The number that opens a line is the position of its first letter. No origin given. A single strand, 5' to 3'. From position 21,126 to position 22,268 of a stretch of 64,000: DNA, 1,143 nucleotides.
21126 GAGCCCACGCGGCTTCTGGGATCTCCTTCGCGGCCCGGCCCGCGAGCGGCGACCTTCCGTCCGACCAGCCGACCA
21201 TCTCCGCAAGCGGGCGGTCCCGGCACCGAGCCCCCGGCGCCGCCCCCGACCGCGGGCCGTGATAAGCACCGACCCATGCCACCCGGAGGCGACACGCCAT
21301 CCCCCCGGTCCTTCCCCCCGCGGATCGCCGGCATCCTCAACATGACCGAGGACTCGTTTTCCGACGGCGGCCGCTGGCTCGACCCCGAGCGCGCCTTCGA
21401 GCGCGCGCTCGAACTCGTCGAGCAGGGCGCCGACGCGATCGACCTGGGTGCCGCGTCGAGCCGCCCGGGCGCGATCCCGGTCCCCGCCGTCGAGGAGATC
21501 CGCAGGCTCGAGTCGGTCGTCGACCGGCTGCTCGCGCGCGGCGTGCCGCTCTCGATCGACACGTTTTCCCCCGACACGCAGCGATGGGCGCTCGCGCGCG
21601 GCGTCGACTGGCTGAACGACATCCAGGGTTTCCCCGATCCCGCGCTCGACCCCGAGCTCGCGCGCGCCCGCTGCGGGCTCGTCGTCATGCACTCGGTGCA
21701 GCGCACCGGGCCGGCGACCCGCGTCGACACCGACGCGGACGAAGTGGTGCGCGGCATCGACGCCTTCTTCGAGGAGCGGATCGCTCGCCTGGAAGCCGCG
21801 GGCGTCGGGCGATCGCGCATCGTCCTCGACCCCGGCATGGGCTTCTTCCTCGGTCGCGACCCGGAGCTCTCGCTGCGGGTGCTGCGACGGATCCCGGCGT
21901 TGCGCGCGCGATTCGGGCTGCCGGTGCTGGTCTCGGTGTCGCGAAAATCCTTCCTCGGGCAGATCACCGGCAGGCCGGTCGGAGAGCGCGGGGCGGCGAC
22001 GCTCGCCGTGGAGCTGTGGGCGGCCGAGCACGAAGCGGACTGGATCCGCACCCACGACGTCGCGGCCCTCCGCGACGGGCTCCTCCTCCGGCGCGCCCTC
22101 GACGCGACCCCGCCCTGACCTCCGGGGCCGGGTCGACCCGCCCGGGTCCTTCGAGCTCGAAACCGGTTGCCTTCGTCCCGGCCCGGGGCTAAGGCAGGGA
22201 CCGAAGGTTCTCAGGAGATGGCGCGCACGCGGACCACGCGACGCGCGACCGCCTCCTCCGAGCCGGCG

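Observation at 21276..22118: Sul1/Sul2-clade dihydropteroate synthase next to a toxin-antitoxin island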

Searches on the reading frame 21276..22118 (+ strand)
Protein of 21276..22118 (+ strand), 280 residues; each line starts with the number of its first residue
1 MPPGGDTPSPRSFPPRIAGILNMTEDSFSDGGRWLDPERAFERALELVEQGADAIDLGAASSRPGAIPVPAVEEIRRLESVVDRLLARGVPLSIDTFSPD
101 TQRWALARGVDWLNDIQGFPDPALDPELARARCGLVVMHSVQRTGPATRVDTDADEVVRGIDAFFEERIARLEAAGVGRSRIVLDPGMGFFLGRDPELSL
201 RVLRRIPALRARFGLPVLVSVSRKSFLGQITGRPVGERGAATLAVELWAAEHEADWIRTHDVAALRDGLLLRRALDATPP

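Call 3: search_protein_families(library=ncbifam, proteins=[window:21276-22118:+], max_evalue=0.001)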
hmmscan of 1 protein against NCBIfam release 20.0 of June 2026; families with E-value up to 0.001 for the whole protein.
window:21276-22118:+ (280 aa): 6 families
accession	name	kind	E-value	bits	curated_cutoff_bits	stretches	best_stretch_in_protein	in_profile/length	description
NF000295.1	Sul2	exception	5.6e-89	298.5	575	1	17-278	7-267/271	sulfonamide-resistant dihydropteroate synthase Sul2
NF000296.1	Sul3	exception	9.7e-89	297.4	475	1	16-275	3-262/263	sulfonamide-resistant dihydropteroate synthase Sul3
NF000294.1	Sul1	exception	2.5e-77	260.4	600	1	17-271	3-258/278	sulfonamide-resistant dihydropteroate synthase Sul1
TIGR01496.1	DHPS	equivalog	3.1e-75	253.2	162.6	1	17-269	2-252/258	dihydropteroate synthase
NF008625.0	PRK11613.1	equivalog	5.5e-44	150.4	455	1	15-265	15-262/282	dihydropteroate synthase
NF033502.0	Sul4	exception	3.7e-34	118.5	600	1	17-265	7-265/277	sulfonamide-resistant dihydropteroate synthase Sul4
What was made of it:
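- On Sul4 (NF033502): 118 bits against 600 (call 3).
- Closest known: Sul2 and Sul3. Different: Identity is only about 55%, and the NCBIfam scores of 298 and 297 bits fall far below the allele cut-offs of 575 and 475 (call 3).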

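Call 4: search_protein_families(library=pfam, proteins=[window:21276-22118:+], max_evalue=0.01)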
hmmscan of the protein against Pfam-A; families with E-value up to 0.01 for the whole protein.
window:21276-22118:+ (280 aa): 1 family
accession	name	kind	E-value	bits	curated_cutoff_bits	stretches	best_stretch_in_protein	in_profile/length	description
PF00809.28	Pterin_bind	-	4.2e-65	220.2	25.5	1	19-260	2-244/244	Pterin binding enzyme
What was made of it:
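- Pterin_bind and TIGR01496 score above their cut-offs (calls 3, 4).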

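Call 5: search_solved_structures(query=window:21276-22118:+, show_alignments=4)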
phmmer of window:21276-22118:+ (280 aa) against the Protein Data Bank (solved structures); distinct sequences matched with E-value up to 0.001: 44.
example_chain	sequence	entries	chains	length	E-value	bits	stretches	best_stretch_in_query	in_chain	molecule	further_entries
7s2l_A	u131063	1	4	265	2.9e-87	295.9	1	16-275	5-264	Sul3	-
7s2m_A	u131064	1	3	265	1.4e-86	293.6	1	16-275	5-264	Sul3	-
8scd_A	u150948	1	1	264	3.7e-85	289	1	16-275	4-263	Sulfonamide resistance enzyme Sul3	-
7s2j_A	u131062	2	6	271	4.5e-83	282.2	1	17-278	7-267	Sul2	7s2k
7s2i_A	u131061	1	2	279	1.1e-74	254.7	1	17-271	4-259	Sul1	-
6day_A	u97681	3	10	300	4.3e-52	180.5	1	15-279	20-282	Dihydropteroate synthase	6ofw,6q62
2dqw_A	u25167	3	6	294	7.3e-51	176.5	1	16-274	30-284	Dihydropteroate synthase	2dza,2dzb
7l6p_A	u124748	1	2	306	1.7e-48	168.7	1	15-279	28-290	Dihydropteroate synthase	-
2y5j_A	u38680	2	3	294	5.6e-47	163.7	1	15-276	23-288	DIHYDROPTEROATE SYNTHASE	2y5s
5vis_A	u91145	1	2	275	8.9e-43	150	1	16-279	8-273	Dihydropteroate Synthase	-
8d5h_A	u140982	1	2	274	9.4e-43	149.9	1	16-279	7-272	folP-SMZ_B27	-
8d5g_A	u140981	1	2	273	9.6e-43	149.8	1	16-279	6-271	folP-SMZ_B27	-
8d5i_A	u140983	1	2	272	1.9e-42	148.8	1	16-279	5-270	folP-SMZ_B27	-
1eye_A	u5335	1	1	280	1.5e-41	145.9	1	14-270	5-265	DIHYDROPTEROATE SYNTHASE I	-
6ucz_A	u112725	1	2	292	4.4e-40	141.1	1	14-264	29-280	Dihydropteroate synthase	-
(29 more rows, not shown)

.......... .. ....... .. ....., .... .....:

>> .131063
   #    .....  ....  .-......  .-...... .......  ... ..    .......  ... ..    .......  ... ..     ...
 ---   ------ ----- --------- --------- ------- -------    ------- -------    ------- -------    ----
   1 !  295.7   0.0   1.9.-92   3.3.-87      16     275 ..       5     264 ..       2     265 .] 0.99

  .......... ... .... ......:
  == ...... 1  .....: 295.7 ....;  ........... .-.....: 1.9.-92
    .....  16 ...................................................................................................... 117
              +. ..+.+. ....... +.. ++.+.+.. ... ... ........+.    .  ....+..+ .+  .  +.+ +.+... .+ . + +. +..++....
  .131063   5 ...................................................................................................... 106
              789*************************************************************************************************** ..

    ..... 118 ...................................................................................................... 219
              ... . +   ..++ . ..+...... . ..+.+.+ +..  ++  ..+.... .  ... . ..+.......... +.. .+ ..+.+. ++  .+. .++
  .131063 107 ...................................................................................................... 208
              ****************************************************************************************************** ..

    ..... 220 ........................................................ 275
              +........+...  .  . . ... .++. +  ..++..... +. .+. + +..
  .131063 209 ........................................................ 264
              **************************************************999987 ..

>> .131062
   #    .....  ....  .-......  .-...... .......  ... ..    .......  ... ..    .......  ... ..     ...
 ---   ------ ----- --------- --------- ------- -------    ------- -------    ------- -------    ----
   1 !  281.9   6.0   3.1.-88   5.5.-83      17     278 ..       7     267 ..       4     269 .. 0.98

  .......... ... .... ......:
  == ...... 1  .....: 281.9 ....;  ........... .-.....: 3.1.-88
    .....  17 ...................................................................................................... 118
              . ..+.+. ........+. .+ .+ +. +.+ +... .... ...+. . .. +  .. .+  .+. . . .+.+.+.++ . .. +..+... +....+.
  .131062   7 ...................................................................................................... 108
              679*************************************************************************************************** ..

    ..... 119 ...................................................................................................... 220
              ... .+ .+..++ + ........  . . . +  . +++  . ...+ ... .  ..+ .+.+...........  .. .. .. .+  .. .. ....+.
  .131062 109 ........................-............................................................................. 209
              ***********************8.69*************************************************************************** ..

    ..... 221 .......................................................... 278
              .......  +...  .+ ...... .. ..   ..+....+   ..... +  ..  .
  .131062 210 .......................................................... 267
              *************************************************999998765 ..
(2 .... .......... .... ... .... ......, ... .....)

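Call 6: find_homologous_proteins(query=window:21276-22118:+, max_evalue=1e-40)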
Query window:21276-22118:+ (280 aa): 5735 proteins with E <= 1e-40 among 8000 candidates; the best 120 are listed.
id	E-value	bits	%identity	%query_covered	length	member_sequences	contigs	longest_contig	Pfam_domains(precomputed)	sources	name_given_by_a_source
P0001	3.0e-172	590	97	100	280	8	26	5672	PF00809.29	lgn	-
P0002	8.9e-168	575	94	100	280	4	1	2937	PF00809.29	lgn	-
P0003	2.8e-166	570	94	100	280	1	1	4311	PF00809.29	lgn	-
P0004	3.3e-141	488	82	99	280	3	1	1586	PF00809.29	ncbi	ncbi:MAG: dihydropteroate synthase [Alphaproteobacteria bacterium]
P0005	2.2e-137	475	80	100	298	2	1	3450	PF00809.29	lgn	-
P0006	3.9e-134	465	78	100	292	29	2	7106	PF00809.29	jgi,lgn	-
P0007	4.3e-110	386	72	93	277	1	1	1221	PF00809.29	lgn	-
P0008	9.5e-109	381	69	95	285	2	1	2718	PF00809.29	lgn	-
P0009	8.7e-108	378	70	93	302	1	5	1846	PF00809.29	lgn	-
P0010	3.7e-105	369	69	93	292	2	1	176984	PF00809.29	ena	-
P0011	5.1e-105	369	70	93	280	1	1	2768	PF00809.29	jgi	jgi:dihydropteroate synthase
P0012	2.1e-104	367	66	96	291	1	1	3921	PF00809.29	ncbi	-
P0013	2.9e-104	367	67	98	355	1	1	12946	PF00809.29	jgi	jgi:dihydropteroate synthase type 2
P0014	1.7e-102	361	57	79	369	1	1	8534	PF00809.29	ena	-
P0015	4.7e-101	356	64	96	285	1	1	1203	PF00809.29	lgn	-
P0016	2.9e-100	353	68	93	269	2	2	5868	PF00809.29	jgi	-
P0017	1.9e-99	351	67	94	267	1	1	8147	PF00809.29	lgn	-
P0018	1.0e-97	345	67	94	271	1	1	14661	PF00809.29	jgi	jgi:dihydropteroate synthase type 2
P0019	1.7e-97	344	65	94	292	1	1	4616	PF00809.29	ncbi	-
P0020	9.6e-97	342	65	93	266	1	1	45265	PF00809.29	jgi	jgi:dihydropteroate synthase type 2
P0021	1.2e-96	342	65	92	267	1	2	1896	PF00809.29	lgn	-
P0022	2.8e-96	340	63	94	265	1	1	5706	PF00809.29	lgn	-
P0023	5.3e-96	339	64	94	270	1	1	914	PF00809.29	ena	-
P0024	4.4e-95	336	62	97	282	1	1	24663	PF00809.29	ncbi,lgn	ncbi:MAG: dihydropteroate synthase [Myxococcota bacterium]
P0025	5.6e-95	336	63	94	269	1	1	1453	PF00809.29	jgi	-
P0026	6.5e-95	336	65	89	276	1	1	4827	PF00809.29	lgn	-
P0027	8.7e-95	335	63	93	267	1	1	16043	PF00809.29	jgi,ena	-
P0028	1.0e-94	335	63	88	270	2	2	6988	PF00809.29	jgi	jgi:dihydropteroate synthase type 2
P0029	1.1e-94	335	61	94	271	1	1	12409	PF00809.29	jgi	jgi:dihydropteroate synthase type 2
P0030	1.5e-94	335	60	99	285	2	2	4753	PF00809.29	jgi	jgi:dihydropteroate synthase type 2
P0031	1.7e-94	335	60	94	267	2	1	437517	PF00809.29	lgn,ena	-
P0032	1.8e-94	334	60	94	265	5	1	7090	PF00809.29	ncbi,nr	ncbi:MAG TPA: dihydropteroate synthase [Alphaproteobacteria bacterium]|nr:dihydropteroate synthase [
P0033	2.8e-94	334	63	94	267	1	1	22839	PF00809.29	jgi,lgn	jgi:dihydropteroate synthase type 2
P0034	3.4e-94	333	64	91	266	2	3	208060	PF00809.29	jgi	jgi:dihydropteroate synthase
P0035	5.3e-94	333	63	91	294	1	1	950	PF00809.29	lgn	-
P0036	7.9e-94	332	64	93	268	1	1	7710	PF00809.29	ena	-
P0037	1.0e-93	332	65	91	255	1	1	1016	PF00809.29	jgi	jgi:dihydropteroate synthase type 2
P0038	1.3e-93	332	63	94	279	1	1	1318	PF00809.29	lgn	-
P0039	1.3e-93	332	63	94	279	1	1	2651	PF00809.29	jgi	jgi:dihydropteroate synthase type 2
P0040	1.6e-93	331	60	95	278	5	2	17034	PF00809.29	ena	-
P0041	1.8e-93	331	65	93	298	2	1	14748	PF00809.29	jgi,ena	-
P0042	2.5e-93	331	61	94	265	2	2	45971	PF00809.29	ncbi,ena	-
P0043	2.5e-93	331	61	95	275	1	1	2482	PF00809.29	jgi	jgi:dihydropteroate synthase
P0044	2.6e-93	331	62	94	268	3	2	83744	PF00809.29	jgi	jgi:dihydropteroate synthase type 2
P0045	3.1e-93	330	62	94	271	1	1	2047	PF00809.29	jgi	jgi:dihydropteroate synthase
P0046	3.7e-93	330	66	95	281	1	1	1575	PF00809.29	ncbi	-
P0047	4.0e-93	330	64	94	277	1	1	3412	PF00809.29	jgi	jgi:dihydropteroate synthase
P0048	4.1e-93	330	62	95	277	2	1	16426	PF00809.29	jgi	jgi:dihydropteroate synthase type 2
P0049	4.4e-93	330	64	93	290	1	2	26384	PF00809.29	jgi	jgi:dihydropteroate synthase type 2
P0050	4.8e-93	330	64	93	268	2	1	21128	PF00809.29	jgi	jgi:dihydropteroate synthase type 2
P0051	7.0e-93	329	63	93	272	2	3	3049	PF00809.29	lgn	-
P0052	7.1e-93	329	59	93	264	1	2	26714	PF00809.29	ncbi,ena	-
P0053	8.1e-93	329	63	93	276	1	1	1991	PF00809.29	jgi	jgi:dihydropteroate synthase type 2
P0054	1.5e-92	328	61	94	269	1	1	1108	PF00809.29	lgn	-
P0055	3.8e-92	327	60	94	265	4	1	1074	PF00809.29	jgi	-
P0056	4.6e-92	327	61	95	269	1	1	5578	PF00809.29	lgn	-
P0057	5.0e-92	326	60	95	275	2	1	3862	PF00809.29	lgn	-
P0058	5.0e-92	326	59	94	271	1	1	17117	PF00809.29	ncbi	-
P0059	7.0e-92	326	65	86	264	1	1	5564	PF00809.29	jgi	-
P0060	8.9e-92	326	62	91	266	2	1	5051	PF00809.29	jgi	jgi:dihydropteroate synthase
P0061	1.1e-91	325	64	93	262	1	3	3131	PF00809.29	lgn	-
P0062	1.1e-91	325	62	94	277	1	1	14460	PF00809.29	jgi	jgi:dihydropteroate synthase type 2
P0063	1.2e-91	325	63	94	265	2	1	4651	PF00809.29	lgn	-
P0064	1.4e-91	325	58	94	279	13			PF00809.29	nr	nr:dihydropteroate [uncultured bacterium]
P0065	1.4e-91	325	61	93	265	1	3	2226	PF00809.29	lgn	-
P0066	1.9e-91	324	60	95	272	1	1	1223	PF00809.29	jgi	jgi:dihydropteroate synthase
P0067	2.4e-91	324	61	93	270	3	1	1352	PF00809.29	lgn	-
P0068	2.6e-91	324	62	93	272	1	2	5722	PF00809.29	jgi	jgi:dihydropteroate synthase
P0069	3.2e-91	324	62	93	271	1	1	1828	PF00809.29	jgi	jgi:dihydropteroate synthase type 2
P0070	3.3e-91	324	60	94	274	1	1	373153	PF00809.29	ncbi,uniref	ncbi:dihydropteroate synthase [Streptomyces sp. NPDC051909]|uniref:dihydropteroate synthase n=1 Tax=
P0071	3.5e-91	324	59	94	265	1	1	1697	PF00809.29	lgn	-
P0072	3.8e-91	323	62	95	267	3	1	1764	PF00809.29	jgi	jgi:dihydropteroate synthase type 2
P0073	3.9e-91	323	61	93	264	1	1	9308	PF00809.29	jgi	jgi:dihydropteroate synthase type 2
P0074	4.1e-91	323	59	94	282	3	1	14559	PF00809.29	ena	-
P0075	4.4e-91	323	61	95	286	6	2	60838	PF00809.29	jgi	jgi:dihydropteroate synthase type 2/dihydropteroate synthase type 3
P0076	4.9e-91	323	62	93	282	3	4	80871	PF00809.29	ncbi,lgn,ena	-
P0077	5.3e-91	323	62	94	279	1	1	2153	PF00809.29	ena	-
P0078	5.3e-91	323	59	95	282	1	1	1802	PF00809.29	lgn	-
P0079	5.8e-91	323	61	95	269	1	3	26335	PF00809.29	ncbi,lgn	-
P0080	6.2e-91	323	64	94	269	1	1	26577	PF00809.29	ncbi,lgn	-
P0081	6.6e-91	323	59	98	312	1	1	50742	PF00809.29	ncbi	-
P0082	6.8e-91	323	60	92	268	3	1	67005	PF00809.29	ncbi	-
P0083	6.9e-91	323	64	90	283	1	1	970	PF00809.29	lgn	-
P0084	7.6e-91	323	63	91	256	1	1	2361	PF00809.29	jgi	-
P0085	9.2e-91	322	62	94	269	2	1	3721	PF00809.29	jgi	jgi:dihydropteroate synthase type 2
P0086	9.6e-91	322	61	94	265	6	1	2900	PF00809.29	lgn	-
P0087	1.0e-90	322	61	95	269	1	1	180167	PF00809.29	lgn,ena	-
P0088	1.1e-90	322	58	99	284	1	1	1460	PF00809.29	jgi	jgi:dihydropteroate synthase type 2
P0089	1.2e-90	322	62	92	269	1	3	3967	PF00809.29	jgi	jgi:dihydropteroate synthase type 2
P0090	1.2e-90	322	61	96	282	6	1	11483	PF00809.29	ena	-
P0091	1.3e-90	322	60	96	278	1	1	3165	PF00809.29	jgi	jgi:dihydropteroate synthase type 2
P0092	1.3e-90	322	60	94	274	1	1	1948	PF00809.29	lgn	-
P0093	1.5e-90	321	62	93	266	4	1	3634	PF00809.29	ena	-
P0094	1.7e-90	321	64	91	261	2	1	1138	PF00809.29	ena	-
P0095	1.9e-90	321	60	94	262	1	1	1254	PF00809.29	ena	-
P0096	1.9e-90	321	58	95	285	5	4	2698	PF00809.29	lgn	-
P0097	2.4e-90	321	64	94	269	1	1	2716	PF00809.29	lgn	-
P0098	2.4e-90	321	61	94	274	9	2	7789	PF00809.29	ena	-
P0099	2.4e-90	321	61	93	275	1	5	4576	PF00809.29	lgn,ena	-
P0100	2.5e-90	321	60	94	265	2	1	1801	PF00809.29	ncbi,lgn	-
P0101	2.7e-90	321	59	93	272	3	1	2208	PF00809.29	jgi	-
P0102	2.7e-90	321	60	92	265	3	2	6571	PF00809.29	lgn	-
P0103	3.0e-90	321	59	94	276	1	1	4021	PF00809.29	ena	-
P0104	3.2e-90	320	61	93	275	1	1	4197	PF00809.29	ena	-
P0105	3.2e-90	320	61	93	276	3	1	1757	PF00809.29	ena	-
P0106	3.4e-90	320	58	98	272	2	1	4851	PF00809.29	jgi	jgi:dihydropteroate synthase type 2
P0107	3.8e-90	320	62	91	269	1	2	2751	PF00809.29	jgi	jgi:dihydropteroate synthase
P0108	3.8e-90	320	61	95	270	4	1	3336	PF00809.29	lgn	-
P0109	3.9e-90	320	60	93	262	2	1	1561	PF00809.29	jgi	jgi:dihydropteroate synthase type 2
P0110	4.6e-90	320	62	93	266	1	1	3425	PF00809.29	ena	-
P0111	5.8e-90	320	63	92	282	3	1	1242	PF00809.29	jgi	jgi:dihydropteroate synthase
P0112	6.0e-90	320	60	94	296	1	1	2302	PF00809.29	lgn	-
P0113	6.2e-90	320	62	93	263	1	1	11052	PF00809.29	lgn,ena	-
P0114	6.5e-90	319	60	95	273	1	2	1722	PF00809.29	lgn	-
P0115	6.6e-90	319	63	94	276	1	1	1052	PF00809.29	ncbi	-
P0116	7.5e-90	319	62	93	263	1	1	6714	PF00809.29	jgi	jgi:dihydropteroate synthase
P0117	8.0e-90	319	59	94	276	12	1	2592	PF00809.29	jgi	-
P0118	8.5e-90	319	60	91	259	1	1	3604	PF00809.29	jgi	jgi:dihydropteroate synthase type 2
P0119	9.0e-90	319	61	94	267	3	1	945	PF00809.29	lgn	-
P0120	9.9e-90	319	62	92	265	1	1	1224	PF00809.29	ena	-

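Call 13: find_encoding_contigs(protein=window:21276-22118:+, flank=10000, max_places=6)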
Protein window:21276-22118:+ (280 aa): no gene with exactly this product is on record in the collection.

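Call 14: find_encoding_contigs(protein=P0006, flank=10000, max_places=6)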
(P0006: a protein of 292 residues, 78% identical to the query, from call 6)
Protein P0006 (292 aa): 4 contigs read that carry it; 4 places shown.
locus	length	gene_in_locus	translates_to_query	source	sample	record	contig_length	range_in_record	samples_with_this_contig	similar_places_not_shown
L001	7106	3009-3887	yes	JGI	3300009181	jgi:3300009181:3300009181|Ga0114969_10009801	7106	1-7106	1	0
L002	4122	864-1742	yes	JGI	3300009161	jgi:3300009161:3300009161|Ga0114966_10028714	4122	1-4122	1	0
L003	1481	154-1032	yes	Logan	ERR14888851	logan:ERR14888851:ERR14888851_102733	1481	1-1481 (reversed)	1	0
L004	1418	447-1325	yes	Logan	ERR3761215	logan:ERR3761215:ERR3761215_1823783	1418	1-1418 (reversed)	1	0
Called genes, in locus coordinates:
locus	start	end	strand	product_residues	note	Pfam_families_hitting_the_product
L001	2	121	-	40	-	?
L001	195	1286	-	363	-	PF14690:Zn_ribbon_ISL3 (weak), PF13542:HTH_Tnp_ISL3, PF01610:DDE_Tnp_ISL3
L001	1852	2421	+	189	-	PF08843:AbiEii (weak)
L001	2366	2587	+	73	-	-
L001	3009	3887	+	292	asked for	PF00809:Pterin_bind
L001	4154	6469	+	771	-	-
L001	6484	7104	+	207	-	?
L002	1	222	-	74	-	?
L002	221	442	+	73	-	-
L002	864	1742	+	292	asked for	PF00809:Pterin_bind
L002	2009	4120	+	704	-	?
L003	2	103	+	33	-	?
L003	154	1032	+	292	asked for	PF00809:Pterin_bind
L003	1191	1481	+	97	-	?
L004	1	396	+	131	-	?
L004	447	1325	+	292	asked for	PF00809:Pterin_bind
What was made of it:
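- One relative (L001) has an ISL3 transposase about 1.7 kb upstream (call 14).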

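Call 15: search_dna_similar(query=window:21276-22118:+, collection=plasmids, mode=protein, max_rows=40, rows=spread)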
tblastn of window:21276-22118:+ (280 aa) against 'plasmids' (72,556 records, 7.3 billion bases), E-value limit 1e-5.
The search stops at 5000 records and this limit was reached: more records match than are counted here, and every count below describes the 5000 best-scoring records only.
Records with a match: at least 5000; places in all: 7825; records where one place covers at least 80% of the query: 5000.
Best place of each record, by identity: <60% 5000.
By first word of the organism name: Escherichia 1933; Klebsiella 1543; Salmonella 465; Enterobacter 256; Citrobacter 155; Shigella 103; Pseudomonas 75; Acinetobacter 61; Providencia 61; Aeromonas 55; and 35 more.
By predicted mobility (MOB-suite, as given by PLSDB): conjugative 3494; non-mobilizable 772; mobilizable 734.
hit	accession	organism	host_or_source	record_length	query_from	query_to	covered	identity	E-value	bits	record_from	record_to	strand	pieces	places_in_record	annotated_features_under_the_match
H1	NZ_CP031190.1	Salmonella enterica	Gallus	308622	9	260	90%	56.7%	6e-70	241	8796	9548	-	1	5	sul2: sulfonamide resistant sul | sul2: sulfonamide-resistant dihydropteroate synthase Sul2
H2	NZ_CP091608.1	Salmonella enterica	Homo sapiens,feces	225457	17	260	87%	57.8%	1e-69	240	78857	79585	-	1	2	sul2: sulfonamide-resistant dihydropteroate synthase Sul2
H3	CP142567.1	Escherichia coli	swine,pure culture,lung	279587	17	260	87%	57.8%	1e-69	240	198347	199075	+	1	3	sul2: sulfonamide-resistant dihydropteroate synthase Sul2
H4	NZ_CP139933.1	Klebsiella pneumoniae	Homo sapiens,blood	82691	17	260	87%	57.8%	1e-69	240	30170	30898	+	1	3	sul2: sulfonamide-resistant dihydropteroate synthase Sul2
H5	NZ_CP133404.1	Klebsiella pneumoniae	Homo sapiens,Stool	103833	17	260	87%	57.8%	1e-69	240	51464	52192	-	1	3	sul2: sulfonamide-resistant dihydropteroate synthase Sul2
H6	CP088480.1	Escherichia coli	Homo sapiens,blood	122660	17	260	87%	57.8%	1e-69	240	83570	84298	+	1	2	sul2: sulfonamide-resistant dihydropteroate synthase Sul2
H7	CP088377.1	Escherichia coli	Homo sapiens,blood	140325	17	260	87%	57.8%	1e-69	240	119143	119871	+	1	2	sul2: sulfonamide-resistant dihydropteroate synthase Sul2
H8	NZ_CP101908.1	Salmonella enterica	whole organism,cow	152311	17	260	87%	57.8%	1e-69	240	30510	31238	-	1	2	sul2: sulfonamide-resistant dihydropteroate synthase Sul2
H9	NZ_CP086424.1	Klebsiella pneumoniae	Homo sapiens,stool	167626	17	260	87%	57.8%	1e-69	240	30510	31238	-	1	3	sul2: sulfonamide-resistant dihydropteroate synthase Sul2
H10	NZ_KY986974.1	Citrobacter freundii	-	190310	17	260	87%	57.8%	1e-69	240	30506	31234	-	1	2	sul2: sulfonamide-resistant dihydropteroate synthase Sul2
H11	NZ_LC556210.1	Enterobacter cloacae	-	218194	17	260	87%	57.8%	1e-69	240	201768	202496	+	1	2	sul2: sulfonamide-resistant dihydropteroate synthase Sul2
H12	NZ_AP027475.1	Escherichia coli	Homo sapiens,whole organism,feces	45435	16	260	88%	54.7%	1e-84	283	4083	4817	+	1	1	sul3: sulfonamide-resistant dihydropteroate synthase Sul3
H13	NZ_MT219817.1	Escherichia coli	-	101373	16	260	88%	54.7%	1e-84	283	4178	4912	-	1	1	sul3: sulfonamide-resistant dihydropteroate synthase Sul3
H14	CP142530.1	Escherichia coli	swine,pure culture,lung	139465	16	260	88%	54.7%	1e-84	283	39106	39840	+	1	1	sul3: sulfonamide-resistant dihydropteroate synthase Sul3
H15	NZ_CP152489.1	Leclercia adecarboxylata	environmental,wastewater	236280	16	260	88%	54.7%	1e-84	283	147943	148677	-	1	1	sul3: sulfonamide-resistant dihydropteroate synthase Sul3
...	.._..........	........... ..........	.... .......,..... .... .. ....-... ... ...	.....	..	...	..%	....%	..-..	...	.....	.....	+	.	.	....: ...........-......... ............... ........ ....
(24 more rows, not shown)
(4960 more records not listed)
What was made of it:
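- Its closest characterised homologues are plasmid-borne resistance enzymes (calls 5, 15).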
